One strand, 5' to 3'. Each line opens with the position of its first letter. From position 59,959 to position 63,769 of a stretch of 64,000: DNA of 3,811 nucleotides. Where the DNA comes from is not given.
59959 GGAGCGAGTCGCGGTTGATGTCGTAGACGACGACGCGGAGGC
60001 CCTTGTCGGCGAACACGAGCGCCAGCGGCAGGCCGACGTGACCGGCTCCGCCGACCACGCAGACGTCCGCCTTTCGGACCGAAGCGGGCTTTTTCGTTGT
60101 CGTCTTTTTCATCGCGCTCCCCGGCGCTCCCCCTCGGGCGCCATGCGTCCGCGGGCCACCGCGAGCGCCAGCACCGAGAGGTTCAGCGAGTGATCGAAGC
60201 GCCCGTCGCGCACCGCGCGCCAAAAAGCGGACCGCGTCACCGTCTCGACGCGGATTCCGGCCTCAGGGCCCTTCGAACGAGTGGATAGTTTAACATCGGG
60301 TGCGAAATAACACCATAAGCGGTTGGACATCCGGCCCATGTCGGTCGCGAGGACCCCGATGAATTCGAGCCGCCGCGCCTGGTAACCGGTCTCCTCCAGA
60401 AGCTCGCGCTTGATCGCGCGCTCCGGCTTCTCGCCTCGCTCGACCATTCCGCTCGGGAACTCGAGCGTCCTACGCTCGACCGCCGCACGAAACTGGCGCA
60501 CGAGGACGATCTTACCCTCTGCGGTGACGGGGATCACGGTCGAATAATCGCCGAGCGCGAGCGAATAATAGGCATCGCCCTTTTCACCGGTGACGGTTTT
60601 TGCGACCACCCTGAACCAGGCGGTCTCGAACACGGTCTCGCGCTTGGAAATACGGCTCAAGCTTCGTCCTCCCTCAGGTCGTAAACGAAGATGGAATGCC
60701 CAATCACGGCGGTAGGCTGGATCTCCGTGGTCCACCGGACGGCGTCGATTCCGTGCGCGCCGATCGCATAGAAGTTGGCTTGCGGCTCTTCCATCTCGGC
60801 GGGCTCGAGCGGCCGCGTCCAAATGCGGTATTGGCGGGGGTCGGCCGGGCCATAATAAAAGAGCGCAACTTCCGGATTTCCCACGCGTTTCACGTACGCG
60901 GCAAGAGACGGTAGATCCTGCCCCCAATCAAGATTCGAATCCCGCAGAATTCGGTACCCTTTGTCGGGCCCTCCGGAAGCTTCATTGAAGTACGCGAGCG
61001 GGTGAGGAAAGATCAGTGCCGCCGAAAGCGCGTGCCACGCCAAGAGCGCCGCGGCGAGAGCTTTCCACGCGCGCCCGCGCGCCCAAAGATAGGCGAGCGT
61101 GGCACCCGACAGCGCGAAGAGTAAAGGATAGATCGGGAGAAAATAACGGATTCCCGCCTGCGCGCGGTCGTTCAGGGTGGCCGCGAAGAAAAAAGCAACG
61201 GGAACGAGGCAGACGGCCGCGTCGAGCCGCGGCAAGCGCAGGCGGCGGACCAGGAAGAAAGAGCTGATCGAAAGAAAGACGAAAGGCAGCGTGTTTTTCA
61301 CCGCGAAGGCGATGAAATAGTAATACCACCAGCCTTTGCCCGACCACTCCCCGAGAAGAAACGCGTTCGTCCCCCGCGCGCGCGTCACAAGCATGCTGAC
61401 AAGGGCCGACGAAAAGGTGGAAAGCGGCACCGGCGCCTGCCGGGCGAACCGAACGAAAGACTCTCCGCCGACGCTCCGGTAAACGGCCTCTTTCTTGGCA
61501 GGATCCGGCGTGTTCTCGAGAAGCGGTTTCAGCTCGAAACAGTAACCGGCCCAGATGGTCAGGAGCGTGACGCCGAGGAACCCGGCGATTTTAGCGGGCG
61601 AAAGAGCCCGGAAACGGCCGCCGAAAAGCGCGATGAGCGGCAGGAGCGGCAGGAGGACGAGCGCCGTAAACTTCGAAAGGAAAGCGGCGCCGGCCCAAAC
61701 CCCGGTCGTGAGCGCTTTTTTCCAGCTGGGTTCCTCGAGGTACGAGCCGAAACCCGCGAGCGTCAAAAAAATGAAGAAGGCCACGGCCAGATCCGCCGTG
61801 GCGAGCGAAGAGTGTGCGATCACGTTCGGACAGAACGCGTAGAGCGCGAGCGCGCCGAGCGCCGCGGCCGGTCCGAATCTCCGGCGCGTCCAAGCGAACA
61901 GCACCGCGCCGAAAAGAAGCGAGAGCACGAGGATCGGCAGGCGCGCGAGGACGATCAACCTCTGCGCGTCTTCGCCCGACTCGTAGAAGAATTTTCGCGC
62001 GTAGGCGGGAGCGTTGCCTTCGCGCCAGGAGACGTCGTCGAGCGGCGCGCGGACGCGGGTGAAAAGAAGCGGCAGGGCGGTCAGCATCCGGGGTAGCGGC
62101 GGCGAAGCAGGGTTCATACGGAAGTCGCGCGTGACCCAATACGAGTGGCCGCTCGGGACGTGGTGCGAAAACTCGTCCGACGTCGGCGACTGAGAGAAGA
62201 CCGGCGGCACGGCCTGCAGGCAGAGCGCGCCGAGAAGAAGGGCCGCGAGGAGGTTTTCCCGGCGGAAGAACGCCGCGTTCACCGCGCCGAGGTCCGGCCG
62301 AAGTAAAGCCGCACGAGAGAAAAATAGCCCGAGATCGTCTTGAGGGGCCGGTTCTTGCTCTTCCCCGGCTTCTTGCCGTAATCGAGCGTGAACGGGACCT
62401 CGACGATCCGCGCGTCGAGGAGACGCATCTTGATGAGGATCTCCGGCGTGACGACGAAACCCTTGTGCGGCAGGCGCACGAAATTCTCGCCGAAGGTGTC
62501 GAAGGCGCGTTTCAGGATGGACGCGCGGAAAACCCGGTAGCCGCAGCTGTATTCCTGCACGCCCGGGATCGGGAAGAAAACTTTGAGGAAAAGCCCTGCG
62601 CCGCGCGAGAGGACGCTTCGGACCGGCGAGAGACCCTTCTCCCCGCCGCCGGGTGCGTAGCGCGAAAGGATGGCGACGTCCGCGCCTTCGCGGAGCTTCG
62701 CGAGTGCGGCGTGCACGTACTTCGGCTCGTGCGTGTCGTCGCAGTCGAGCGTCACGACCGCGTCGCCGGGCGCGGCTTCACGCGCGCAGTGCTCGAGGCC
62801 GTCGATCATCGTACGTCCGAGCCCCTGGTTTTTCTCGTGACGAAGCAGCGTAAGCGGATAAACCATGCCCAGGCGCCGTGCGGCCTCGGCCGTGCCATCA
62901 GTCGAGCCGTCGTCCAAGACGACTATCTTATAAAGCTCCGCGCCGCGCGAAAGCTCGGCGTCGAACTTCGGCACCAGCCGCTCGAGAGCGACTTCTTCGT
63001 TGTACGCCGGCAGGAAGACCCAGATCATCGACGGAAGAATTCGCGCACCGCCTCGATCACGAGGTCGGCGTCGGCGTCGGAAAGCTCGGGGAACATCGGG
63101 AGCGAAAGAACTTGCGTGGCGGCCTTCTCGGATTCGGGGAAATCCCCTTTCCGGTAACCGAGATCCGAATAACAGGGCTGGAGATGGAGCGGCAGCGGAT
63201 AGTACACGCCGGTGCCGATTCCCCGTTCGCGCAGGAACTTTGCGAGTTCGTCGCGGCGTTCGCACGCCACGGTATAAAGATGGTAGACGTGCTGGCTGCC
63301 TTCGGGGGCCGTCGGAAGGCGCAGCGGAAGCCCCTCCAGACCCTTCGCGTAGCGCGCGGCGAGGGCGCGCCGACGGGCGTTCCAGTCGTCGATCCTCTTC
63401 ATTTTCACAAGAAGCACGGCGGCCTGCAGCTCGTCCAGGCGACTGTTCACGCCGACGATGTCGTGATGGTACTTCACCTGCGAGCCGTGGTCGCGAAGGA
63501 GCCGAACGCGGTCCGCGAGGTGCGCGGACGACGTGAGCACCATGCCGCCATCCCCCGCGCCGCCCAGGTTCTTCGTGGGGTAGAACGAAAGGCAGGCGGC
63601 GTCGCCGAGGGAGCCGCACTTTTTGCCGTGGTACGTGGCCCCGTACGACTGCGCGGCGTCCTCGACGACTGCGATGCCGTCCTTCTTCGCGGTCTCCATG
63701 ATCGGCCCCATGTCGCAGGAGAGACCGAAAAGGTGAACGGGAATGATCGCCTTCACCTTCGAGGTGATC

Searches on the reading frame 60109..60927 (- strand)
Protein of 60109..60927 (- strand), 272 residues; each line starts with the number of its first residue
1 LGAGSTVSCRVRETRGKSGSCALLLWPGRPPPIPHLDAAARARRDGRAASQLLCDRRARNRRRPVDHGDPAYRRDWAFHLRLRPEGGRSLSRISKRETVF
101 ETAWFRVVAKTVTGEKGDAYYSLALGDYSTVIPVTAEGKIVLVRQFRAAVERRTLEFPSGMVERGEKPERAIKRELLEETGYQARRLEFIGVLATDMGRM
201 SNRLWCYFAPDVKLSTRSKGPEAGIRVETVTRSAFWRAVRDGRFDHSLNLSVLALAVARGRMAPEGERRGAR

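Call 15: search_protein_families(library=pfam, proteins=[window:60109-60927:-], max_evalue=0.0001)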
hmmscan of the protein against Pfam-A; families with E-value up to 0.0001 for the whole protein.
window:60109-60927:- (272 aa): 1 family
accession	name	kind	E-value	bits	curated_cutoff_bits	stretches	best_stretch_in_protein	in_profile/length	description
PF00293.34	NUDIX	-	3.2e-14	53.5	21.1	1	131-202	8-81/134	NUDIX domain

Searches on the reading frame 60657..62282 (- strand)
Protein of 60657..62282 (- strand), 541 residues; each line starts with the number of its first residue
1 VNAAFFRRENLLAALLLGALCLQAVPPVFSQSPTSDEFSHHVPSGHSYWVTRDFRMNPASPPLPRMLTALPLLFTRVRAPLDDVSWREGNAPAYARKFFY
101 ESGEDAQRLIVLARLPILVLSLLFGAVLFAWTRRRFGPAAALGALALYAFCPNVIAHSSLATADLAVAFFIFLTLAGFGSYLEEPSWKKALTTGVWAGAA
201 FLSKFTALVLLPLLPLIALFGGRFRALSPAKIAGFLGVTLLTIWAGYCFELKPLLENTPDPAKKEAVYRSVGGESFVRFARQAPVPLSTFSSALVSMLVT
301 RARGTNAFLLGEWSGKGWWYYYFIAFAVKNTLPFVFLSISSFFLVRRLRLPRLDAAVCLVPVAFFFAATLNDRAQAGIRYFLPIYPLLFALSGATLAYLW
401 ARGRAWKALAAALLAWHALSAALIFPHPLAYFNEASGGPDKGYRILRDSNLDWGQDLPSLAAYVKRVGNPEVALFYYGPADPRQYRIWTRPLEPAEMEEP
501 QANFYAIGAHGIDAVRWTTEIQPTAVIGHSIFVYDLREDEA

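Call 15: search_protein_families(library=pfam, proteins=[window:60657-62282:-], max_evalue=0.0001)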
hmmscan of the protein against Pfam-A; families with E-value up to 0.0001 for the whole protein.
window:60657-62282:- (541 aa): 1 family
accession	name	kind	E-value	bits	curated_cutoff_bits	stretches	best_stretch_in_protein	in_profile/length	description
PF13231.12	PMT_2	-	3.7e-13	50.4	26.1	1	113-237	24-149/160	Dolichyl-phosphate-mannose-protein mannosyltransferase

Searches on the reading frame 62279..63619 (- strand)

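Call 15: search_protein_families(library=pfam, proteins=[window:62279-63619:-], max_evalue=0.0001)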
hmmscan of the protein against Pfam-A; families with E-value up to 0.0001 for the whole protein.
window:62279-63619:- (446 aa): 1 family
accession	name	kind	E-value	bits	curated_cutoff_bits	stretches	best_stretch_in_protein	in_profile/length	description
PF00535.33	Glycos_transf_2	-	2e-22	80.4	23.3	1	201-371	2-166/168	Glycosyl transferase family 2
